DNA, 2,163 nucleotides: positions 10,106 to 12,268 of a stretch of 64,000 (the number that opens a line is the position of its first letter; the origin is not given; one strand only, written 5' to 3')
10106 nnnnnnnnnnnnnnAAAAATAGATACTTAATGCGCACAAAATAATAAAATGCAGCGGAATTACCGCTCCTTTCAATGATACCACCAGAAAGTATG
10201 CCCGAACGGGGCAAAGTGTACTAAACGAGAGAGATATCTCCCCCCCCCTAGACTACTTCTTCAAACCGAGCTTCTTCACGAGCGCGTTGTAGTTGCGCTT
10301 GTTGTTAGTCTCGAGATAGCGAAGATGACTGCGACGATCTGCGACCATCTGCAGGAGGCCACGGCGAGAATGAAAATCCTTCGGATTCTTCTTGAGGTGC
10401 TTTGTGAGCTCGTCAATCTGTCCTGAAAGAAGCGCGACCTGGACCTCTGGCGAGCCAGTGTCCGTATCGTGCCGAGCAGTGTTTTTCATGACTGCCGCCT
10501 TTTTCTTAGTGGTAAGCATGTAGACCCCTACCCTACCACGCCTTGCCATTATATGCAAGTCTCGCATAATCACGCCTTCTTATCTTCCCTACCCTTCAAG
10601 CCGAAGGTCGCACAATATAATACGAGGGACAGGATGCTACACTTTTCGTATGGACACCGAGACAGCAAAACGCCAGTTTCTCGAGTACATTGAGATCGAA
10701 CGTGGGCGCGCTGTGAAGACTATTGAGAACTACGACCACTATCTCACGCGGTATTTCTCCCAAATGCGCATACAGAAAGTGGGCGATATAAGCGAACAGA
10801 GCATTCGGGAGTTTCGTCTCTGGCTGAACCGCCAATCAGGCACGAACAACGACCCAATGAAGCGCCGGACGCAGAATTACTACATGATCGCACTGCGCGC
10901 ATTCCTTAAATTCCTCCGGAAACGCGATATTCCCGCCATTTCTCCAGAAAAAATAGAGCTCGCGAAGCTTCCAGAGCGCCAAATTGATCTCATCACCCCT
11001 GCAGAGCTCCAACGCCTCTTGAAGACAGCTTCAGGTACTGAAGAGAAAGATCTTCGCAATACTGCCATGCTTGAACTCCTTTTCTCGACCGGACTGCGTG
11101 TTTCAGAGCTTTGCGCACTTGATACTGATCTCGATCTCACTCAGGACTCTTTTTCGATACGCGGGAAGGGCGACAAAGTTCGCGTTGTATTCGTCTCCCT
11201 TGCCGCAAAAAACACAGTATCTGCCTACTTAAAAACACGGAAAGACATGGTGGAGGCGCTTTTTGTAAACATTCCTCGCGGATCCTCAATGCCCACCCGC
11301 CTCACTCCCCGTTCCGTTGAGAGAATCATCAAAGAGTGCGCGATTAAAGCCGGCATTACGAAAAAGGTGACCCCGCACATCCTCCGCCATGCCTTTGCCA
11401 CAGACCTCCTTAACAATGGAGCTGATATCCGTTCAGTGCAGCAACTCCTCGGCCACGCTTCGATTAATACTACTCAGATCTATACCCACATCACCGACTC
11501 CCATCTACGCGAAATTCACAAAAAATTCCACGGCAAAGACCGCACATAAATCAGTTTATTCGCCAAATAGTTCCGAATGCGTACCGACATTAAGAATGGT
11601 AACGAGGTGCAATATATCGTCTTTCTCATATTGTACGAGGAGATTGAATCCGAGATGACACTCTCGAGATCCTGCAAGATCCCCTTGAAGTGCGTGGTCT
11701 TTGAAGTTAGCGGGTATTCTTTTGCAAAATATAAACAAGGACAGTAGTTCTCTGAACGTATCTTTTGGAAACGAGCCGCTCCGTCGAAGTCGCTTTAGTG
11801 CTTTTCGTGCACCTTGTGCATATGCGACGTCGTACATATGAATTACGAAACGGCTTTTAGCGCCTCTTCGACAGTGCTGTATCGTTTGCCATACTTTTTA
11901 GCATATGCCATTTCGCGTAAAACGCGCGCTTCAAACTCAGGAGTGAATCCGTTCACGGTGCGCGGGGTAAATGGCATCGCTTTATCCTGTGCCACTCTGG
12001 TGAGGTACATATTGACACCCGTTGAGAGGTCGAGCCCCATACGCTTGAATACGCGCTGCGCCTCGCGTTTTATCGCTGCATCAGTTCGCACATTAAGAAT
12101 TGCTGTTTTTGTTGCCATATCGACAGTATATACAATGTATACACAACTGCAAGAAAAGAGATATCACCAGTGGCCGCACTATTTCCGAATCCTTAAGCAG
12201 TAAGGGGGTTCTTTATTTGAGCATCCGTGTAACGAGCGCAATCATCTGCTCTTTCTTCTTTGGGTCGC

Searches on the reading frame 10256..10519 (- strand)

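Call 114: search_protein_families(library=pfam, proteins=[window:10256-10519:-], max_evalue=0.001)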
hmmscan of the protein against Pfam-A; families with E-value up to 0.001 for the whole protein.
seq(88 aa): 1 family
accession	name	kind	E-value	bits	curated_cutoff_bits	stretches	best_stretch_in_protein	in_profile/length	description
PF00312.27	Ribosomal_S15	-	4.8e-31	107.2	31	1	7-87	1-81/81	Ribosomal protein S15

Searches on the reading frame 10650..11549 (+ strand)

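Call 51: search_protein_families(library=pfam, proteins=[window:10650-11549:+], max_evalue=0.001)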
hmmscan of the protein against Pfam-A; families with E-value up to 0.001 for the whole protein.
window:10650-11549:+ (299 aa): 4 families
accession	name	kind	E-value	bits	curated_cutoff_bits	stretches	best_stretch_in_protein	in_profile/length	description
PF00589.27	Phage_integrase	-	1e-40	139.8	27.1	1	115-284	3-171/172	Phage integrase family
PF02899.23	Phage_int_SAM_1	-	1.4e-12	48.2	22.3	1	9-92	3-82/83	Phage integrase, N-terminal SAM-like domain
PF13495.12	Phage_int_SAM_4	-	1.2e-09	38.8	27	1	9-62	4-56/85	Phage integrase, N-terminal SAM-like domain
PF13102.12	Phage_int_SAM_5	-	0.00069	20.4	22.3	0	12-94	8-87/98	Phage integrase SAM-like domain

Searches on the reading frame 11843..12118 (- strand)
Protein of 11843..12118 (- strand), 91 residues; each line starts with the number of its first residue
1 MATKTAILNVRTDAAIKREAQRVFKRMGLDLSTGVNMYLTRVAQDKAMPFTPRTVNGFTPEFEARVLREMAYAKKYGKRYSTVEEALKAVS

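Call 114: search_protein_families(library=pfam, proteins=[window:11843-12118:-], max_evalue=0.001)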
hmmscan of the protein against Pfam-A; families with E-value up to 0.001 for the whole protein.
window:11843-12118:- (91 aa): 1 family
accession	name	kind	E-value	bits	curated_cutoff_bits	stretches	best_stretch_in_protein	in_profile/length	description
PF04221.18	RelB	-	2.6e-09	37.3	22.4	1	6-55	2-51/82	RelB antitoxin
